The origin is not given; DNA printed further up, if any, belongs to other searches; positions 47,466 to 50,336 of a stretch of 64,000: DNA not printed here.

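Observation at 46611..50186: Large membrane-anchored HerA/FtsK/TraD-type ATPase with a novel ~400-aa N-terminal domain, co-transcribed with a Lys/Pro-tailed protein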

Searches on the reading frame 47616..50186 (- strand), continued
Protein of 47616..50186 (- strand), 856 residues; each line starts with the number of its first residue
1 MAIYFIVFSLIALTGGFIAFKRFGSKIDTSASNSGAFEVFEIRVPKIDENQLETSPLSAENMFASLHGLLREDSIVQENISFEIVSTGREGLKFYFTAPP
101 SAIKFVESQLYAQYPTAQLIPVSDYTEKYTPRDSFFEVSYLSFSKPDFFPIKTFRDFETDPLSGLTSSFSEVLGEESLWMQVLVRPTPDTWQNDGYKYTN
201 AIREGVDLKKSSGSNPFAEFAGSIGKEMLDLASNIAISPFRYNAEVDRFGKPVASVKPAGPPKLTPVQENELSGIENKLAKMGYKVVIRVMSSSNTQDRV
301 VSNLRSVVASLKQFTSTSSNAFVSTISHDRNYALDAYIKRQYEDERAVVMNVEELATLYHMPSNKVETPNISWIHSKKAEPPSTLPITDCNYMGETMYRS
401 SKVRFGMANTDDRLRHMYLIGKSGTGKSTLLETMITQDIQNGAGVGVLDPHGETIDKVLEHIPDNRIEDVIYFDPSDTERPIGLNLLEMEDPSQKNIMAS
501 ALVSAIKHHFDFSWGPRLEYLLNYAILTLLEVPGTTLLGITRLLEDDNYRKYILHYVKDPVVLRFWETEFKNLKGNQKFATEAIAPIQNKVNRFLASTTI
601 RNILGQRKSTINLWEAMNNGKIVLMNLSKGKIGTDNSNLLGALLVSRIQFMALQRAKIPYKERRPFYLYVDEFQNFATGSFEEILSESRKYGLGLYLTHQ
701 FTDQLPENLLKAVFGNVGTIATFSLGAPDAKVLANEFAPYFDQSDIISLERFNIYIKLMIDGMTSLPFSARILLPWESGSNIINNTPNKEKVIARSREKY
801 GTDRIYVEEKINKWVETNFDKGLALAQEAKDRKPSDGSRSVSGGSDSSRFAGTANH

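Call 61: search_dna_similar(query=window:47616-50186:-, collection=plasmids, mode=protein, max_evalue=0.001, max_rows=25)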
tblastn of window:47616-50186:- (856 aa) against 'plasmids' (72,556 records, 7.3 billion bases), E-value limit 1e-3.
Records with a match: 421; places in all: 434; records where one place covers at least 80% of the query: 26.
Best place of each record, by identity: <60% 421.
By first word of the organism name: Streptomyces 114; Bacillus 105; Staphylococcus 26; Clostridium 21; Natrinema 13; Pseudomonas 13; Haladaptatus 11; Sulfolobus 11; Lactobacillus 11; Paenibacillus 9; and 52 more.
By predicted mobility (MOB-suite, as given by PLSDB): non-mobilizable 339; mobilizable 72; conjugative 10.
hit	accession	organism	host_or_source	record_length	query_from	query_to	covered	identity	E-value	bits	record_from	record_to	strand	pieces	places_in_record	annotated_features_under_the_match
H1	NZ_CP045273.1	Priestia megaterium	pure culture,Paper surface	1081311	49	813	85%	33.3%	3e-41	370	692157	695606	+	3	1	none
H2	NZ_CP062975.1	Pontibacillus sp. ALD_SL1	mangrove mud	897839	47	674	73%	30.9%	1e-20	290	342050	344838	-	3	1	hypothetical protein (x2)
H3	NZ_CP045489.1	Natronorubrum aibiense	single cell,Xinjiang Aibi Salt Lake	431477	33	803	90%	24.6%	9e-31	211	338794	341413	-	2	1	TraM recognition domain-containing protein | hypothetical protein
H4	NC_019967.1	Natrinema pellirubrum DSM 15624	-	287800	33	803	88%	25.1%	3e-26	195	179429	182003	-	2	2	TraM recognition domain-containing protein | hypothetical protein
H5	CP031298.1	Natrinema thermotolerans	Cell culture,Korean salt-fermented food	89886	78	803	85%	25.1%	2e-30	208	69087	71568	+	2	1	hypothetical protein (x2)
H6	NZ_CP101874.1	Natrinema thermotolerans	cell culture,salt-fermented food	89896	78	803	85%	25.1%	2e-30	208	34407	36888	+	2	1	TraM recognition domain-containing protein | hypothetical protein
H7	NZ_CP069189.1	Haloterrigena salifodinae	Salt Microbe,Salt Mine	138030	92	805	83%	24.8%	1e-31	209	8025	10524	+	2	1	TraM recognition domain-containing protein | hypothetical protein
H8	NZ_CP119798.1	Halomontanus rarus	cell culture,sediment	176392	92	803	82%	25.0%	2e-29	203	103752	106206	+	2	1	TraM recognition domain-containing protein | hypothetical protein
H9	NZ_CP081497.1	Streptomyces sp. BHT-5-2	whole organism,plant soil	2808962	103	769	78%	26.1%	1e-49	198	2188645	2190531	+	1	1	none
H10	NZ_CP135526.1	Halomontanus rarus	Salt lake,Salt lake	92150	92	805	83%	24.2%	2e-28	198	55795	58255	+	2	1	TraM recognition domain-containing protein | hypothetical protein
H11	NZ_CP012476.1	Shouchella clausii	-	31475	75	775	82%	24.5%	1e-39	167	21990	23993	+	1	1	DUF87 domain-containing protein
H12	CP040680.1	Halostella pelagica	pure culture,isolated from salted brown ...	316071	92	803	81%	24.6%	3e-23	178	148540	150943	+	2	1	record has no annotation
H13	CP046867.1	Salinibaculum litoreum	pure culture,isolated from salted brown ...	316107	92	803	81%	24.6%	3e-23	178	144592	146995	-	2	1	record has no annotation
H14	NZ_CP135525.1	Halomontanus rarus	Salt lake,Salt lake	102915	92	803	83%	23.9%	1e-21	178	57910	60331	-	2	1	type IV secretory system conjugative DNA transfer family protein | hypothetical protein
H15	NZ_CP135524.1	Halomontanus rarus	Salt lake,Salt lake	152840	92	803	81%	24.5%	1e-21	179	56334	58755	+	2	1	type IV secretory system conjugative DNA transfer family protein | hypothetical protein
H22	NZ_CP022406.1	Clostridium sporogenes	-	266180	32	740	83%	23.6%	9e-21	106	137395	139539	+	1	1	ATP-binding protein | TrbC/VirB2 family protein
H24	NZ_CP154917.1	Bacillus subtilis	-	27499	77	775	82%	23.6%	5e-33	145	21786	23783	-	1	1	DUF87 domain-containing protein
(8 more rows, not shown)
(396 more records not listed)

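Call 62: get_annotated_region(hit=H24, flank=9000)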
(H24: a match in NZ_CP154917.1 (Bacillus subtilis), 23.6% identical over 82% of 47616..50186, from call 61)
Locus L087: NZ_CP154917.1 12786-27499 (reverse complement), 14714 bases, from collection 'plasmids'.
description: Bacillus subtilis strain FUA2231 plasmid unnamed1, complete sequence
organism: Bacillus subtilis (NCBI taxid 1423)
taxonomy: Bacteria; Bacillota; Bacilli; Bacillales; Bacillaceae; Bacillus; Bacillus subtilis
host: -; source: -; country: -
typing (MOB-suite, as given by PLSDB): non-mobilizable
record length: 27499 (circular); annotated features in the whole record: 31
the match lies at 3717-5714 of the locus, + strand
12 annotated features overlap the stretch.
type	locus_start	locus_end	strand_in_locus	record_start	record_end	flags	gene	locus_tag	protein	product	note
CDS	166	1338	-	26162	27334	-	-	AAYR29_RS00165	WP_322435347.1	ParM/StbA family protein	GO:0030541 - plasmid partitioning [Evidence IEA]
CDS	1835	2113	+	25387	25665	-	-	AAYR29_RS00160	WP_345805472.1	hypothetical protein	-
CDS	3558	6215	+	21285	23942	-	-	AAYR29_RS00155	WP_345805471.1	DUF87 domain-containing protein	-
CDS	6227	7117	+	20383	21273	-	-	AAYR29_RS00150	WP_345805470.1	replication-relaxation family protein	-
CDS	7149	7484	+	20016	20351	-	-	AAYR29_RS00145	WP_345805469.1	hypothetical protein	-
CDS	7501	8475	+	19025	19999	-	-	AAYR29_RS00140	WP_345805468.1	conjugal transfer protein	-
CDS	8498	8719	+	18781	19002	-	-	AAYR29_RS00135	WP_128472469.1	hypothetical protein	-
CDS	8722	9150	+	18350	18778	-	-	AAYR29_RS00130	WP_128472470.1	conjugal transfer protein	-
CDS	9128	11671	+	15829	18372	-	-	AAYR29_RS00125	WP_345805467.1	ATP-binding protein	-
CDS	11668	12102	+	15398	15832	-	-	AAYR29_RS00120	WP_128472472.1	hypothetical protein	-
CDS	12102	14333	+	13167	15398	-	-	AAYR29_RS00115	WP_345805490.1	conjugal transfer protein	-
CDS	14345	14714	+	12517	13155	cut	-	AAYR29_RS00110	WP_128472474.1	hypothetical protein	-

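Call 63: get_annotated_region(hit=H11, flank=9000)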
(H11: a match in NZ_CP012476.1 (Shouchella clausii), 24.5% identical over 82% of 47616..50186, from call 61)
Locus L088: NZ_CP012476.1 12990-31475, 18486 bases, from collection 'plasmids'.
description: Shouchella clausii strain ENTPro plasmid unnamed, complete sequence
organism: Shouchella clausii (NCBI taxid 79880)
taxonomy: Bacteria; Bacillota; Bacilli; Bacillales; Bacillaceae; Shouchella; Shouchella clausii
host: -; source: -; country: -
typing (MOB-suite, as given by PLSDB): non-mobilizable; replicon rep_cluster_258
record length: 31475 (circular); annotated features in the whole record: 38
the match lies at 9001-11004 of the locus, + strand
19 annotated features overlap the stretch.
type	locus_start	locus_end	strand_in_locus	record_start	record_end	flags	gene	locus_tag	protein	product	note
CDS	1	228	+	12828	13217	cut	-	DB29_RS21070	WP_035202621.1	hypothetical protein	-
CDS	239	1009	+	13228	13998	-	-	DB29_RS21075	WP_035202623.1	hypothetical protein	-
CDS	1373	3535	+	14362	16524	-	-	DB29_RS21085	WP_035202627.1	type IA DNA topoisomerase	GO:0006265 - DNA topological change [Evidence IEA]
CDS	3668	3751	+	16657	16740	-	-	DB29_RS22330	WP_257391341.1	putative holin-like toxin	-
CDS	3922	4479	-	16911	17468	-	-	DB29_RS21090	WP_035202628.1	helix-turn-helix domain-containing protein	-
CDS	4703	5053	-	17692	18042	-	-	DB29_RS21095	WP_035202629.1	hypothetical protein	-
CDS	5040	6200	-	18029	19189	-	-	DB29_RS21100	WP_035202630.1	ParM/StbA family protein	GO:0030541 - plasmid partitioning [Evidence IEA]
CDS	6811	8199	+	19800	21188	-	-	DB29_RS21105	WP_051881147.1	primase C-terminal domain-containing protein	-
CDS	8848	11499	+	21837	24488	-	-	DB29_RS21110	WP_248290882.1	DUF87 domain-containing protein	-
CDS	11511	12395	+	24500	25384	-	-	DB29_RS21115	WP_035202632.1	replication-relaxation family protein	-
CDS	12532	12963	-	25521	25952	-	-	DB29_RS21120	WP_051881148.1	helix-turn-helix transcriptional regulator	-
CDS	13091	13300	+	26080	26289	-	-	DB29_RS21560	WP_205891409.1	helix-turn-helix transcriptional regulator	-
CDS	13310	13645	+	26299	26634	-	-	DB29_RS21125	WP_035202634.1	hypothetical protein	-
CDS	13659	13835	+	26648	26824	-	-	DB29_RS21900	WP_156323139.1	hypothetical protein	-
CDS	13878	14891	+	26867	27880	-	-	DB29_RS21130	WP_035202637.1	conjugal transfer protein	-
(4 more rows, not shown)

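Call 64: get_annotated_region(hit=H1, flank=8000)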
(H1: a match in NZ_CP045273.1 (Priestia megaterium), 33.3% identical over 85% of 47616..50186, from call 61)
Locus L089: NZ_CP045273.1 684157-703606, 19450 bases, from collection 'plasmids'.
description: Priestia megaterium strain FDU301 plasmid pFDU301A, complete sequence
organism: Priestia megaterium (NCBI taxid 1404)
taxonomy: Bacteria; Bacillota; Bacilli; Bacillales; Bacillaceae; Priestia; Priestia megaterium
host: -; source: pure culture,Paper surface; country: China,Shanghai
typing (MOB-suite, as given by PLSDB): non-mobilizable
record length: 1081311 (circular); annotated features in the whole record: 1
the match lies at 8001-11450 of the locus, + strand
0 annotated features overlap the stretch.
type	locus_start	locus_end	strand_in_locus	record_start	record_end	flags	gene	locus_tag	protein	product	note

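Call 65: get_annotated_region(hit=H3, flank=8000)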
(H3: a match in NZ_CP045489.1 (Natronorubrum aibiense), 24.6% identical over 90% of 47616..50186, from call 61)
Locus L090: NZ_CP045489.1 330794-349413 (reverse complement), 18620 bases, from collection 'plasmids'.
description: Natronorubrum aibiense strain 7-3 plasmid unnamed1
organism: Natronorubrum aibiense (NCBI taxid 348826)
taxonomy: Archaea; Euryarchaeota; Halobacteria; Halobacteriales; Natrialbaceae; Natronorubrum; Natronorubrum aibiense
host: -; source: single cell,Xinjiang Aibi Salt Lake; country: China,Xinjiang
typing (MOB-suite, as given by PLSDB): non-mobilizable; mating-pair formation MPF_T
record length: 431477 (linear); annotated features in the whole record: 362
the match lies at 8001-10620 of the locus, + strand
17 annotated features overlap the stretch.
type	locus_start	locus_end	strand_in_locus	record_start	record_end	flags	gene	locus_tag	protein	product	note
CDS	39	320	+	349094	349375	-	-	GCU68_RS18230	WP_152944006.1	hypothetical protein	-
CDS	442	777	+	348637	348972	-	-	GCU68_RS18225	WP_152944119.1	pilin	-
CDS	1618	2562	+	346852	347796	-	-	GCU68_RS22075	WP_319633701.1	hypothetical protein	-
CDS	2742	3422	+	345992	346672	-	-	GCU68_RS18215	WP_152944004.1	hypothetical protein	-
CDS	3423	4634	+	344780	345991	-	-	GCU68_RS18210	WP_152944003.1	hypothetical protein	-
CDS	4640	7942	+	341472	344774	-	-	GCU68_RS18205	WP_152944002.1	conjugal transfer protein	-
CDS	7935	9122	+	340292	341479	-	-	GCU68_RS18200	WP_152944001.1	hypothetical protein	-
CDS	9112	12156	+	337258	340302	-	-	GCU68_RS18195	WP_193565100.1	TraM recognition domain-containing protein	-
CDS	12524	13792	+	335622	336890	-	-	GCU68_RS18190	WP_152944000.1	hypothetical protein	-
CDS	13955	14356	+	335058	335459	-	-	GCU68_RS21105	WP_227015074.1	DUF5518 domain-containing protein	-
CDS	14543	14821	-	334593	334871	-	-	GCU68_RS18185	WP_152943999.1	DUF3006 domain-containing protein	-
CDS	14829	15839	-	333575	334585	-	-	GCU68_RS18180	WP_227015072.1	ComEC/Rec2 family competence protein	GO:0030420 - establishment of competence for transformation [Evidence IEA]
CDS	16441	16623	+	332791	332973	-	-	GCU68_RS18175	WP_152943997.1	hypothetical protein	-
CDS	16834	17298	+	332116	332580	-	-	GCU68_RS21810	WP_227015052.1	hypothetical protein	-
CDS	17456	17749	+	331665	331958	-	-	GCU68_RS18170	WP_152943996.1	hypothetical protein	-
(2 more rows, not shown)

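Call 66: get_annotated_region(hit=H22, flank=8000)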
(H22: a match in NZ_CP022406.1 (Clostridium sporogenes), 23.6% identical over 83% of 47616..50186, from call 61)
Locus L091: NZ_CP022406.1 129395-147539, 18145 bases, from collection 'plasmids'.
description: Clostridium sporogenes strain AM553 plasmid unnamed1, complete sequence
organism: Clostridium sporogenes (NCBI taxid 1509)
taxonomy: Bacteria; Bacillota; Clostridia; Eubacteriales; Clostridiaceae; Clostridium; Clostridium sporogenes
host: -; source: -; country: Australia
typing (MOB-suite, as given by PLSDB): non-mobilizable; replicon rep_cluster_1536; mating-pair formation MPF_T
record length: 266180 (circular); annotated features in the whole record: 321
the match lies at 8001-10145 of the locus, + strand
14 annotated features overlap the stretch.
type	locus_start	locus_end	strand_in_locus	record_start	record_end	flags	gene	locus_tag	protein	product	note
CDS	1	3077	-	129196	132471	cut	-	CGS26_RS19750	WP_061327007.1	DUF6273 domain-containing protein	-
CDS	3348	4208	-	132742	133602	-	-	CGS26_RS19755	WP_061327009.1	hypothetical protein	-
CDS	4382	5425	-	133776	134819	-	-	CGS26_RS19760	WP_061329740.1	hypothetical protein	-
CDS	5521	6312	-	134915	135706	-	-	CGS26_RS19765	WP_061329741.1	hypothetical protein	-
CDS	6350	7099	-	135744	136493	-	-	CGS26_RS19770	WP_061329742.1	hypothetical protein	-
CDS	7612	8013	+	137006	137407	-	-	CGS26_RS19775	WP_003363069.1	TrbC/VirB2 family protein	-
CDS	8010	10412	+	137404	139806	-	-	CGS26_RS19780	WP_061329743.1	ATP-binding protein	-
CDS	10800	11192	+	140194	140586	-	-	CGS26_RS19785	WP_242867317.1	hypothetical protein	-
CDS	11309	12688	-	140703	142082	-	-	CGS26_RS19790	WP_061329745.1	hypothetical protein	-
CDS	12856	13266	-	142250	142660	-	-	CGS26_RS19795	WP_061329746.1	hypothetical protein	-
CDS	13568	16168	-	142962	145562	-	-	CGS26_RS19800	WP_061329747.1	DEAD/DEAH box helicase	-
CDS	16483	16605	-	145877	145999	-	-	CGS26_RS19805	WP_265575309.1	hypothetical protein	-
CDS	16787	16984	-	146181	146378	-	-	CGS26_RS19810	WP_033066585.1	hypothetical protein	-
CDS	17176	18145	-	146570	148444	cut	ltrA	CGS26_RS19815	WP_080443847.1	group II intron reverse transcriptase/maturase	GO:0000373 - Group II intron splicing [Evidence IEA]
